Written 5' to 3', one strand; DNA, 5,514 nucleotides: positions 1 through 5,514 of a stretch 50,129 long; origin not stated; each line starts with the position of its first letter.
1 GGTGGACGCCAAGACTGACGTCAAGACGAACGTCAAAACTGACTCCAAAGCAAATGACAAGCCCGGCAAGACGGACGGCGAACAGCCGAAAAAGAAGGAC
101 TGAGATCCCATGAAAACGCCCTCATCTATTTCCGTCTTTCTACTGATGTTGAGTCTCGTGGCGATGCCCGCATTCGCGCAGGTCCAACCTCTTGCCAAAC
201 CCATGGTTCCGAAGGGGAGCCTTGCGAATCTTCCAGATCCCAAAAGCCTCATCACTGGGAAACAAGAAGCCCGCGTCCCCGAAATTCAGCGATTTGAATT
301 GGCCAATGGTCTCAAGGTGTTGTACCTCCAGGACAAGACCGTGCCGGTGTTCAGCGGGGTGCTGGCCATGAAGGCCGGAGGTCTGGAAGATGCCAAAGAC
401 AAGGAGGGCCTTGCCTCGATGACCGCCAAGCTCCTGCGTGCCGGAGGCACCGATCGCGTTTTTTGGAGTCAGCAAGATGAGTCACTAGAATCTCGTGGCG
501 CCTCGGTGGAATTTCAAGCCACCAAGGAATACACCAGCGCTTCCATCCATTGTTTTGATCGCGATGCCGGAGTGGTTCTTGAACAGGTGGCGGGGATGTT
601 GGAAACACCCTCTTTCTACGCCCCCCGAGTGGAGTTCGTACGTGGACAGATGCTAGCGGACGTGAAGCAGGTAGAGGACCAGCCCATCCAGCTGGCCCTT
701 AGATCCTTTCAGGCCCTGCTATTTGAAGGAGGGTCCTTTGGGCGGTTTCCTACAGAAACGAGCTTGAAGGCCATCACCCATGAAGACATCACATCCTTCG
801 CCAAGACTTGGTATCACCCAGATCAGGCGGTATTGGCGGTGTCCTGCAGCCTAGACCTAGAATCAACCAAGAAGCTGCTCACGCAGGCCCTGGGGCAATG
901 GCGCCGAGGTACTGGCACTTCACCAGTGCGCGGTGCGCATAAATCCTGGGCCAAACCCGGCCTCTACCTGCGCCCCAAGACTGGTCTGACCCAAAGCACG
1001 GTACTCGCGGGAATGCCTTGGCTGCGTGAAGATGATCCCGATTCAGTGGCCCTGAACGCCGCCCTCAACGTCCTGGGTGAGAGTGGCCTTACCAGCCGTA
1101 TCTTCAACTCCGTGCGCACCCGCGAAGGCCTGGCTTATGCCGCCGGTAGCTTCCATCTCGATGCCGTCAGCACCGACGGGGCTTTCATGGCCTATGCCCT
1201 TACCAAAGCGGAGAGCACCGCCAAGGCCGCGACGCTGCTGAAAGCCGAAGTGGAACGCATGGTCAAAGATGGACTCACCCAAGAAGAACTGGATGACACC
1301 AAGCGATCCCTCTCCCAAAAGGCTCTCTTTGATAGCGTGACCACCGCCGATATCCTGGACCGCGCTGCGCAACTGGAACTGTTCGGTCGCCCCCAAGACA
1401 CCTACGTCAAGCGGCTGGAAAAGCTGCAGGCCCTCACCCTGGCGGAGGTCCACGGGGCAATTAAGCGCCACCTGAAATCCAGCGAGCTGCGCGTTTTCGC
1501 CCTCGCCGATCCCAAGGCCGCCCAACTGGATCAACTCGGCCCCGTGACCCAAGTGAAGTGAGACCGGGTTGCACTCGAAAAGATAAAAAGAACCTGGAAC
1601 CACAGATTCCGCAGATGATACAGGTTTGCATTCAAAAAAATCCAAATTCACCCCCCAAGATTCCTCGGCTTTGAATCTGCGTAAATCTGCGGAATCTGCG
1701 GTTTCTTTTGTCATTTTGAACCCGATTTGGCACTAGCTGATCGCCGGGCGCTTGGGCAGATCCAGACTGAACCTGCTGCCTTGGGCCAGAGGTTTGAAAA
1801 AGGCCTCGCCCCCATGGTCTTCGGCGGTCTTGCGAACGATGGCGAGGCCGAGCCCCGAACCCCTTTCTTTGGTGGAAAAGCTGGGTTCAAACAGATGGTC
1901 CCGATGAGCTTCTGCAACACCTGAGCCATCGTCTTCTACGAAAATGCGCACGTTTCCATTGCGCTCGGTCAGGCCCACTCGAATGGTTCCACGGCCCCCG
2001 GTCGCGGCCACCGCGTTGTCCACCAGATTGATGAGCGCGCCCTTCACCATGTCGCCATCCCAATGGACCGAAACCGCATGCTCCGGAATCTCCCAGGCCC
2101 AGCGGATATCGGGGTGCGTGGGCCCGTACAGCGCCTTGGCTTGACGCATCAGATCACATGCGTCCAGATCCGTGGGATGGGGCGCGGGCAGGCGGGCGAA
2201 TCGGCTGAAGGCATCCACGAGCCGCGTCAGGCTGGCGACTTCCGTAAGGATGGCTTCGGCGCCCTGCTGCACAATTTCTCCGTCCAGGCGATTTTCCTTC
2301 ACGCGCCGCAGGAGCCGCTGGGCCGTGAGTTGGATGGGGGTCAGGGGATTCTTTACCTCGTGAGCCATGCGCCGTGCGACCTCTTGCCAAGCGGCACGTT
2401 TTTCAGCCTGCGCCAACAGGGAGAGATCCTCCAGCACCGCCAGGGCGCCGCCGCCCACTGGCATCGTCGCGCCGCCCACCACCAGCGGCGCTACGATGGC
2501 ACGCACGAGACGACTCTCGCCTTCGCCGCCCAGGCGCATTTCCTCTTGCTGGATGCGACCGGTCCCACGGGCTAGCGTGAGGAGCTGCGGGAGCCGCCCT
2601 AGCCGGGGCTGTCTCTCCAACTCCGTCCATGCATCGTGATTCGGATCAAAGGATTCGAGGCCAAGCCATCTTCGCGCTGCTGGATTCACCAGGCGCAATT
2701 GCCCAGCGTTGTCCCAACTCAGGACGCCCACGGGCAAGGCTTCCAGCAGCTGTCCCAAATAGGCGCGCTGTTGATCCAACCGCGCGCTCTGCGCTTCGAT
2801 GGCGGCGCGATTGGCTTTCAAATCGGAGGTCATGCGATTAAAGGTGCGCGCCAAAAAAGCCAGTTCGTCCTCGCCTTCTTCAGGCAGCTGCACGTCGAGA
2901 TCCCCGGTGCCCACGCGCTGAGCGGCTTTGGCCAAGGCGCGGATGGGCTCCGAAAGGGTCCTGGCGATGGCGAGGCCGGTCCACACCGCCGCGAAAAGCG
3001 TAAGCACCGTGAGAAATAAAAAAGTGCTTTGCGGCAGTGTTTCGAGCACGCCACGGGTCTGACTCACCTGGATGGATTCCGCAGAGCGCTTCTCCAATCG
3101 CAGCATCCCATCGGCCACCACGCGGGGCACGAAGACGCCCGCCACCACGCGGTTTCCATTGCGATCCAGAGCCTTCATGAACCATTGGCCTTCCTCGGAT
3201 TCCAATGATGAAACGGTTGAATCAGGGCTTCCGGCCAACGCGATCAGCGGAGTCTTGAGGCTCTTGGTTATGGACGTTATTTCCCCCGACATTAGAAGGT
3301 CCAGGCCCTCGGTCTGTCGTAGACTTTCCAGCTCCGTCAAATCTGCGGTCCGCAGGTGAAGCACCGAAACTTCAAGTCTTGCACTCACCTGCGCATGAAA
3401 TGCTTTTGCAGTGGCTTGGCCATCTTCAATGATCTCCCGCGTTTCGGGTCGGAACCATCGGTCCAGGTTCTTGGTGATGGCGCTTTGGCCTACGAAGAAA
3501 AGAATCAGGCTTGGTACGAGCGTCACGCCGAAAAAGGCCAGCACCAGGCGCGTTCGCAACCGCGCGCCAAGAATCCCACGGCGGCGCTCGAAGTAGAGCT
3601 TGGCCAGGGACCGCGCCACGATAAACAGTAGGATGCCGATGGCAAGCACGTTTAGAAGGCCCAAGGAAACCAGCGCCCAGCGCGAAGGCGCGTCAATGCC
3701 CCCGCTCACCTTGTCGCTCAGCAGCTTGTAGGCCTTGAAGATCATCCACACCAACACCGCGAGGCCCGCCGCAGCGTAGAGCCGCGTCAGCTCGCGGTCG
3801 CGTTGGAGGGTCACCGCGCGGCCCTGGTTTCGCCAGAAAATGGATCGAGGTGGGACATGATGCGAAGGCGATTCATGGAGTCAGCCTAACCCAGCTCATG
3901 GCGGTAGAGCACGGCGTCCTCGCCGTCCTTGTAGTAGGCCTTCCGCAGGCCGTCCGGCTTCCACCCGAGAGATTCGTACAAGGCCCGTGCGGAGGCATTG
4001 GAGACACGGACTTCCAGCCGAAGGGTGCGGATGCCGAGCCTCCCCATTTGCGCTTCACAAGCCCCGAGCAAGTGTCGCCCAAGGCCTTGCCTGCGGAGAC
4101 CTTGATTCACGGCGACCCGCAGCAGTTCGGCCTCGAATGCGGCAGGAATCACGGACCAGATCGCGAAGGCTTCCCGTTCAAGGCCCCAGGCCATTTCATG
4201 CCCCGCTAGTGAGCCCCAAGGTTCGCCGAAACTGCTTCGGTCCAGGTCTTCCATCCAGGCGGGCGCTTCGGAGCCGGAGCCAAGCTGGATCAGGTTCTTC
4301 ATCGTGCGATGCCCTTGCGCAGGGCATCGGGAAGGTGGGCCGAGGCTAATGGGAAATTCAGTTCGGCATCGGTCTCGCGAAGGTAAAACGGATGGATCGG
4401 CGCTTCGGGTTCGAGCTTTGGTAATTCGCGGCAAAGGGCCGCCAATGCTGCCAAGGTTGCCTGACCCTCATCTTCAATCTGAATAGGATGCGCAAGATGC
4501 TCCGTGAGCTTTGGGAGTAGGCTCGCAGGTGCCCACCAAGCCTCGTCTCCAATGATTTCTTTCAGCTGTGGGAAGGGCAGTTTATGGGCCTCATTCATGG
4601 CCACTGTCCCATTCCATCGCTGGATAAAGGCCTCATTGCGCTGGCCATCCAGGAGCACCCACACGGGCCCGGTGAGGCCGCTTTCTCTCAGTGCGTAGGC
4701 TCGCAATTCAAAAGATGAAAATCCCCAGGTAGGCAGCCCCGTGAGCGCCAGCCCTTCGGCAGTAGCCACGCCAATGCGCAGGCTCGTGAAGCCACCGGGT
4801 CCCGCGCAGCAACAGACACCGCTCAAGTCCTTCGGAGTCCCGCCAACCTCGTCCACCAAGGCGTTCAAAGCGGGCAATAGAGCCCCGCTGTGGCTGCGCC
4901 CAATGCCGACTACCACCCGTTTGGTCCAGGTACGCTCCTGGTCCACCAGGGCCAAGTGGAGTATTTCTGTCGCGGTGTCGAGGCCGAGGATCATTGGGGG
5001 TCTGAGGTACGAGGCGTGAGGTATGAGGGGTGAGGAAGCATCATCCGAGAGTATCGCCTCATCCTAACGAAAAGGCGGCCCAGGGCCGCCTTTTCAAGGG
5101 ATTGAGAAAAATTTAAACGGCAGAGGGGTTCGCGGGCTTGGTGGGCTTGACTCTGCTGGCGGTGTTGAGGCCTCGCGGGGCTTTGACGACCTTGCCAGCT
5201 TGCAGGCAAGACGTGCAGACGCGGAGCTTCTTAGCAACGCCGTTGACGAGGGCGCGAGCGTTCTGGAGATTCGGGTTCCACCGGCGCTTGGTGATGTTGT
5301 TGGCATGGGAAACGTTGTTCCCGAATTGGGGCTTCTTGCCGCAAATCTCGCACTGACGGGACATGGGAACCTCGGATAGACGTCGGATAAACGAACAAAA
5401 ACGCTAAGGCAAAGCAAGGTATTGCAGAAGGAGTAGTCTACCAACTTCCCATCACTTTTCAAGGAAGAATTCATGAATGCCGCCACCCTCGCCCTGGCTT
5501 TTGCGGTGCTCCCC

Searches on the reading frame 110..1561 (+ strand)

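Call 95: search_protein_families(library=pfam, proteins=[window:110-1561:+], max_evalue=0.00001)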
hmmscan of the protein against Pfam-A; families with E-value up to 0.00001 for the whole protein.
window:110-1561:+ (483 aa): 2 families
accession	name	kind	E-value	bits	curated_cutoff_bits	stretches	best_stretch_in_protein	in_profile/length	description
PF05193.26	Peptidase_M16_C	-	6.3e-29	101.6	23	1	222-401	2-181/181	Peptidase M16 inactive domain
PF00675.25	Peptidase_M16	-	1.6e-07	31.7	22.3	1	70-198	2-129/149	Insulinase (Peptidase family M16)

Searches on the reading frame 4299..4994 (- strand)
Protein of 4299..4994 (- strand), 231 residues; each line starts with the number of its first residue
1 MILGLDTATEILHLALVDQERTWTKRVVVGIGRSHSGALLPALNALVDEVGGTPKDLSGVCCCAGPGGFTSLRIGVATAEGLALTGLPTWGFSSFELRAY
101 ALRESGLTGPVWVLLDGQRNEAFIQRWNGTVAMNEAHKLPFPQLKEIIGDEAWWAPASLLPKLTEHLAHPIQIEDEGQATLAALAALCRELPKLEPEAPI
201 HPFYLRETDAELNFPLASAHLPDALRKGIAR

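Call 95: search_protein_families(library=pfam, proteins=[window:4299-4994:-], max_evalue=0.00001)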
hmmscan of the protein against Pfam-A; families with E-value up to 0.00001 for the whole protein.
window:4299-4994:- (231 aa): 1 family
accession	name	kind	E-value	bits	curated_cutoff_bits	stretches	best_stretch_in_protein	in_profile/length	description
PF00814.31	TsaD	-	1.4e-15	58.2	24.8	1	33-125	27-121/264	tRNA N6-adenosine threonylcarbamoyltransferase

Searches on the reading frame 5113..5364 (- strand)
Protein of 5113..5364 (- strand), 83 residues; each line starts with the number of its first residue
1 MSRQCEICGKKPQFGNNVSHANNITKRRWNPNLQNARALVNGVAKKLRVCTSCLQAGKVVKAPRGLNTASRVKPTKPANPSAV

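Call 95: search_protein_families(library=pfam, proteins=[window:5113-5364:-], max_evalue=0.00001)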
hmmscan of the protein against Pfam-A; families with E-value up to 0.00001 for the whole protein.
window:5113-5364:- (83 aa): 1 family
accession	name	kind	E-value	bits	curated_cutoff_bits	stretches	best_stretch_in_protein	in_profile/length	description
PF00830.24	Ribosomal_L28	-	1.1e-23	83.4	27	1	3-57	1-57/60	Ribosomal L28 family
